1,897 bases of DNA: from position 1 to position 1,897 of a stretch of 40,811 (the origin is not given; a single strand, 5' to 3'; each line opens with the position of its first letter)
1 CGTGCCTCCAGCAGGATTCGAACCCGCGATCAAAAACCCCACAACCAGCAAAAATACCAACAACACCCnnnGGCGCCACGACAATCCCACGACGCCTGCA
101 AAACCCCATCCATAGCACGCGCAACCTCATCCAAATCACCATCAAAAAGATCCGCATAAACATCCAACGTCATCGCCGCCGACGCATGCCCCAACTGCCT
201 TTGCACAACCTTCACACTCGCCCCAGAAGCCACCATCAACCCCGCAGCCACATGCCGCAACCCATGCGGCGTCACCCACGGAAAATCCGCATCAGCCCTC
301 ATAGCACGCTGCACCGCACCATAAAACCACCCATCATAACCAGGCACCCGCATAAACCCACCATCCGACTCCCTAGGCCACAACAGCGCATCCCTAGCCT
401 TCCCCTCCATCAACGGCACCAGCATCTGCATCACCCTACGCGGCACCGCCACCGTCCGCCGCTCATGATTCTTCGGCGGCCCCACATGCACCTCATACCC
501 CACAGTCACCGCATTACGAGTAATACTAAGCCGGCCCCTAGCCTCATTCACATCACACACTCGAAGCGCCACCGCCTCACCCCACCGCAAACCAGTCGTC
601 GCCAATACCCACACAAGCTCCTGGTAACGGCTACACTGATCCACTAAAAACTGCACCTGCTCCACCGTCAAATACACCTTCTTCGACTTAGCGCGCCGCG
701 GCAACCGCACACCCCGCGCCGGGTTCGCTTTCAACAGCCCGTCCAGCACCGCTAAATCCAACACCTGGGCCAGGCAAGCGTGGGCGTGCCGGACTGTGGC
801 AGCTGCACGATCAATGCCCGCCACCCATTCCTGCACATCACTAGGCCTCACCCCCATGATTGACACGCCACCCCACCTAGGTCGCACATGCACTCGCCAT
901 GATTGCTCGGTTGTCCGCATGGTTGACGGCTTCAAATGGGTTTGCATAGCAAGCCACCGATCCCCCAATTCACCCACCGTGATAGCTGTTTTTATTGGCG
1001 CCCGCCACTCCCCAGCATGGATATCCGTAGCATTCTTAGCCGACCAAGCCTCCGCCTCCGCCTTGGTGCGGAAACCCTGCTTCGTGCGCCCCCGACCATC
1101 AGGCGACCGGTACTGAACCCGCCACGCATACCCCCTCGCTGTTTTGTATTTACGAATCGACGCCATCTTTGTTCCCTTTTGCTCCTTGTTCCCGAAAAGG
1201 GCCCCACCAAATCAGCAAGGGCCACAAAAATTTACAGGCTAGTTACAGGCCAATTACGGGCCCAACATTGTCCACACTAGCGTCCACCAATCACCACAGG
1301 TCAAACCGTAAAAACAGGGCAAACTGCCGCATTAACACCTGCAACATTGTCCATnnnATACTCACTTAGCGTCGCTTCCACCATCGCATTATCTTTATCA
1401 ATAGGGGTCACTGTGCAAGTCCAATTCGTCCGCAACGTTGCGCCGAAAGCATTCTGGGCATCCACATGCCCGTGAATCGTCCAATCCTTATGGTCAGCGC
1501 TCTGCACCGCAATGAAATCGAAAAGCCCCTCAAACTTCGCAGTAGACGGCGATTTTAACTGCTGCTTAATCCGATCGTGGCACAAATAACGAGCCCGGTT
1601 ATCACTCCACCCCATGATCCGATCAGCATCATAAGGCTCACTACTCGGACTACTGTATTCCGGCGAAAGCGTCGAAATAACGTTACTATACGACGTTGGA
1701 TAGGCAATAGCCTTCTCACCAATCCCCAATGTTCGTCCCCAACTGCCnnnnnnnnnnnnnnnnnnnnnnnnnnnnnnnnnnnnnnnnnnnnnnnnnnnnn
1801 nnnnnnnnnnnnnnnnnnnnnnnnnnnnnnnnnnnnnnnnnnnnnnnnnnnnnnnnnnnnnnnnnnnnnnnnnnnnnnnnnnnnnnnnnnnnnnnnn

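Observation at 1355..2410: Membrane-anchored HIRAN-domain protein next to the integrase: candidate new superinfection-exclusion or defence gene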

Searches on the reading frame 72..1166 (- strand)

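Call 3: search_protein_families(library=pfam, proteins=[window:72-1166:-], max_evalue=1)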
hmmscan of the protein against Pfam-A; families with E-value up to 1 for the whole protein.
window:72-1166:- (365 aa): 4 families
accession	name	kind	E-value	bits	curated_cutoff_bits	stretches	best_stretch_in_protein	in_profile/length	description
PF00589.27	Phage_integrase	-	2.9e-17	63.4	27.1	1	166-341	3-169/172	Phage integrase family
PF14659.12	Phage_int_SAM_3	-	2.5e-05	24.9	22.6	1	63-116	1-55/58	Phage integrase, N-terminal SAM-like domain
PF22022.2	Phage_int_M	-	5.4e-05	23.8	27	1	69-154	6-94/96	Phage integrase central domain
PF14657.12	Arm-DNA-bind_4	-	0.0057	16.7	22.3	1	15-49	2-42/47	Arm DNA-binding domain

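Call 4: search_protein_families(library=phrogs, proteins=[window:72-1166:-], max_evalue=0.1)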
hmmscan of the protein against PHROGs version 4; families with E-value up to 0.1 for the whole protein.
window:72-1166:- (365 aa): 9 families
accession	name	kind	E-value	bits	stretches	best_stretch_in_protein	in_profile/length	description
phrog_1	-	integration and excision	1.1e-71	243.9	1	4-359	114-454/611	integrase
phrog_216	-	integration and excision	8.8e-29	101.5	1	125-353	15-237/301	integrase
phrog_23783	-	integration and excision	5e-08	34.1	1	3-157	5-156/162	integrase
phrog_7685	-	integration and excision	1.5e-06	29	1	298-355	181-238/240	integrase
phrog_7244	-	integration and excision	0.00039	20.7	1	59-208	70-225/263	integrase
phrog_7269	-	integration and excision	0.0009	20.1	1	285-347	13-76/89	integrase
phrog_26960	-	unknown function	0.0082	17.4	1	1-98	8-106/146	-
phrog_35951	-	unknown function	0.0095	17.4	1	283-356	11-78/97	-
phrog_5830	-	integration and excision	0.024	14.8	1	124-249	64-186/318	integrase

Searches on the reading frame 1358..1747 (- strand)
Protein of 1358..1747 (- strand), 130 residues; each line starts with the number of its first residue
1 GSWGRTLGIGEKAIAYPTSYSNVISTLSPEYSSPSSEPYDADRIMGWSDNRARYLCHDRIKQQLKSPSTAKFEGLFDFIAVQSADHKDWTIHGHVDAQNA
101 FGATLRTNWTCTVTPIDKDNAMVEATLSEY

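Call 46: find_homologous_proteins(query=A3, max_evalue=0.00001)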
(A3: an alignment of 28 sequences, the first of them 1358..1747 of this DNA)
Query A3 (28 sequences) (130 aa, profile of the alignment): 1377 proteins with E <= 0.00001 among 8000 candidates; the best 120 are listed.
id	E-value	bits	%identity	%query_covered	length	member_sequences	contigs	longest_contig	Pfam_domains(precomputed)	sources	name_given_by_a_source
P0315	8.3e-39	150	99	100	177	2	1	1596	-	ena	-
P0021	4.3e-38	148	98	100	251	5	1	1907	-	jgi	jgi:hypothetical protein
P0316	5.4e-38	148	97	100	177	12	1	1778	-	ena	-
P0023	5.7e-38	148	96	100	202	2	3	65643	-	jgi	jgi:hypothetical protein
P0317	6.9e-38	147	95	100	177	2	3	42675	-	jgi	jgi:hypothetical protein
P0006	6.9e-38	147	98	100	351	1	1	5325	PF08797.17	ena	-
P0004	7.1e-38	147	98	100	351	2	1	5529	PF08797.17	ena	-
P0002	7.3e-38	147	98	100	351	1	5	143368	PF08797.17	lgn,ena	-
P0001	1.0e-37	147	99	100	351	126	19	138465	PF08797.17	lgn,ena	-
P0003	1.0e-37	147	98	100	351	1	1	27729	PF08797.17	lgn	-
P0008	1.8e-37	146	96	100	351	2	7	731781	PF08797.17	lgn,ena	-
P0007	1.9e-37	146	97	100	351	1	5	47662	PF08797.17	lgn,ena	-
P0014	1.9e-37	146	95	100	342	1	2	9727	PF08797.17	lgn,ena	-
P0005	2.2e-37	146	94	100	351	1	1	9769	PF08797.17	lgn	-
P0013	2.4e-37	146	90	98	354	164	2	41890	PF08797.17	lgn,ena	-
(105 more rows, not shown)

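Call 52: search_solved_structures(query=A5, max_evalue=10, show_alignments=1)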
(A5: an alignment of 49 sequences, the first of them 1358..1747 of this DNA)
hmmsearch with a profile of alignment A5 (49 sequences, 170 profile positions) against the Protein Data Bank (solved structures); distinct sequences matched with E-value up to 10: 2.
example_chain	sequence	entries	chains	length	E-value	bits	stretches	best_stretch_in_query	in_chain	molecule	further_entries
8qag_A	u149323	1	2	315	1.2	12.3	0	34-34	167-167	sc-CC-6-95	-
5cwq_A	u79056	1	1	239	1.6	11.9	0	48-92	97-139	Designed helical repeat protein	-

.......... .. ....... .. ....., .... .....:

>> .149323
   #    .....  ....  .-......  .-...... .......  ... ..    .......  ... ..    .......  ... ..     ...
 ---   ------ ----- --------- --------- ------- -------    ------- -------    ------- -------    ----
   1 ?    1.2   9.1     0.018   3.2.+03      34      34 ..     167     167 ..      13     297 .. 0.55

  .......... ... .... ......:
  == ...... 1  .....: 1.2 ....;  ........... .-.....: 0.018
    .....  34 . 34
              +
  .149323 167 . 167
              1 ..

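Call 59: predict_structure(alignment_id=A5)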
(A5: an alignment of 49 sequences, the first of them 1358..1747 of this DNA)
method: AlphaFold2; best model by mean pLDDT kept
length: 130 residues; sequences in the alignment: 49
mean_pLDDT: 82.6   pTM: 0.64
mean pLDDT of the five models: 82.6, 82.3, 81.8, 80.8, 80.5
residues with pLDDT >= 90: 82; 70-90: 6; 50-70: 40; < 50: 2
segments of 3 or more residues with pLDDT < 50: none
pLDDT, mean of each block of 10 residues (from residue 1): 56 54 54 55 87 98 97 97 95 97 97 96 92
secondary structure, 60 per line:
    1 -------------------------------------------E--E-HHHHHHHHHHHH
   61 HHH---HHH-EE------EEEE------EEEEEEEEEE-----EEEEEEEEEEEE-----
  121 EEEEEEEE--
elements in order: H49-63 E79-82 E89-98 E104-115 E121-128

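Call 62: fold_search(model_id=the predicted structure, library=pdb)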
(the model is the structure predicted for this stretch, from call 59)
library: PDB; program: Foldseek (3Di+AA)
matches with E <= 10: 966; with E <= 0.001: 0
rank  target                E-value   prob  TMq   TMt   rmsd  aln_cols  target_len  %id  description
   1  3f14                  5.3e-02  0.97  0.37  0.43   5.8        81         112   12  Crystal structure of NTF2-like protein of unknown function (YP_680363.1) from CYTOPHAGA HUTCHINSONII ATCC 33406 at 1.45  (released 2008-11-18)
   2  3f8h_A                8.4e-02  0.85  0.34  0.33   6.5        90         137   11  Crystal structure of a putative polyketide cyclase (tm1040_3560) from silicibacter sp. tm1040 at 2.00 A resolution (released 2008-11-25)
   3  2bo9_B                2.2e-01  0.84  0.39  0.27   5.3        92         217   11  Human carboxypeptidase A4 in complex with human latexin. (released 2005-04-15)
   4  8zec_A                2.4e-01  0.77  0.36  0.33   7.0        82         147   12  AtoB in complex with substrate analogue (released 2025-05-14)
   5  9mua_A                3.1e-01  0.82  0.33  0.24   3.4        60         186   12  4OT-SnoaL from P. atlanticus - Apo form (released 2025-04-09)
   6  8f3f                  3.5e-01  0.47  0.33  0.08  10.0        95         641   10  Crystal structure of Penicillin Binding Protein 5 (PBP5) T485M variant apo form from Enterococcus faecium (released 2023-07-05)
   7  8rc5_2A               3.5e-01  0.15  0.24  0.17  14.0       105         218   13  Complex between the RecA-like Sak4 SSAP and the SaPI2 Stl master regulator (released 2025-03-05)
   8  5h3d_B                3.5e-01  0.14  0.20  0.08  17.2        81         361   18  Helical structure of membrane tubules decorated by ACAP1 (BARPH doamin) protein by cryo-electron microscopy and MD sim (released 2019-01-16)
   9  9eoy_A                3.9e-01  0.57  0.35  0.35   5.2        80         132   14  Structure of Thr354Asn, Glu355Gln, Thr412Asn, Ile414Met, Ile464His, and Phe467Met mutant human CaMKII alpha hub bound  (released 2024-09-25)
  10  7rec_E                3.9e-01  0.54  0.31  0.32   4.3        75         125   12  Structure of Thr354Asn, Glu355Gln, Thr412Asn, Ile414Met, Ile464His, and Phe467Met mutant human CaMKII alpha hub bound  (released 2021-07-21)
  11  4nhf_F                3.9e-01  0.25  0.28  0.26   8.3       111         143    9  Crystal structure of the soluble domain of TrwG Type IV secretion machinery from Bartonella grahamii (released 2014-03-05)
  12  7rec_D                4.1e-01  0.54  0.29  0.29   4.2        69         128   10  Structure of Thr354Asn, Glu355Gln, Thr412Asn, Ile414Met, Ile464His, and Phe467Met mutant human CaMKII alpha hub bound  (released 2021-07-21)
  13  9vxg_A                4.1e-01  0.47  0.35  0.35   8.6        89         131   13  ROS-Sensing Transcription Factor YchJ Regulates the RssB-RpoS Pathway to Protect Salmonella Against Oxidative Attack b (released 2025-08-06)
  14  6w4o_D                4.4e-01  0.51  0.30  0.31   3.8        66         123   11  CaMKII alpha-30 Cryo-EM reconstruction (released 2020-07-15)
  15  9t3q                  4.4e-01  0.38  0.28  0.14   5.7        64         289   12  Crystal structure of D1228V c-MET bound by cabozantinib. (released 2026-02-18)
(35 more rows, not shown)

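Call 65: fold_search(model_id=the predicted structure, library=viral)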
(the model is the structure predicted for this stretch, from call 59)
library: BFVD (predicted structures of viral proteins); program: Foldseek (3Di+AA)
matches with E <= 10: 1196; with E <= 0.001: 8
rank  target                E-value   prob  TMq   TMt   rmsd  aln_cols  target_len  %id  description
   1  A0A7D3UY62            4.2e-06  1.00  0.56  0.58   3.4        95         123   23  (no name in the UniProt tables at hand)
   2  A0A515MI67            1.3e-05  1.00  0.51  0.59  13.2       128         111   21  Lipoprotein [Gordonia phage Sidious]
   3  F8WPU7                6.0e-05  1.00  0.51  0.60   2.7        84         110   24  (no name in the UniProt tables at hand)
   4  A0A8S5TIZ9            7.6e-05  1.00  0.53  0.32   1.9        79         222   24  Uncharacterized protein [Myoviridae sp. ct9dX1]
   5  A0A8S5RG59            1.0e-04  1.00  0.54  0.28   2.0        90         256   27  Uncharacterized protein [virus sp. ctQmo6]
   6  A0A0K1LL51            1.6e-04  1.00  0.50  0.64   4.8        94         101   22  Uncharacterized protein [Rhodobacter phage RcSpartan]
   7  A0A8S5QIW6            2.4e-04  1.00  0.48  0.26   3.9        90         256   29  Uncharacterized protein [Siphoviridae sp. ctXmm2]
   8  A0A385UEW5            6.3e-04  1.00  0.45  0.44   3.3        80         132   21  Uncharacterized protein [Corynebacterium phage Juicebox]
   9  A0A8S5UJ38            1.1e-03  1.00  0.49  0.16   2.6        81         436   14  Zinc ribbon domain protein [Siphoviridae sp. ctTDf8]
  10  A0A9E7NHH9            8.4e-03  1.00  0.45  0.54   8.4       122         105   15  Membrane protein [Gordonia phage Finkle]
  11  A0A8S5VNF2            1.1e-02  1.00  0.43  0.52   6.0        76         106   22  (no name in the UniProt tables at hand)
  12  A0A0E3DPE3            1.1e-02  1.00  0.50  0.38   3.7        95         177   16  Uncharacterized protein [Propionibacterium phage PHL199M00]
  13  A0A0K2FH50            3.6e-02  0.63  0.28  0.13  12.7       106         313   16  Uncharacterized protein [Achromobacter phage phiAxp-2]
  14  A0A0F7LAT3            3.9e-02  0.99  0.37  0.22   3.6        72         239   19  Uncharacterized protein [uncultured marine virus]
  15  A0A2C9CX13            4.3e-02  0.99  0.33  0.38   9.4        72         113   18  Uncharacterized protein [Yersinia phage fHe-Yen9-04]
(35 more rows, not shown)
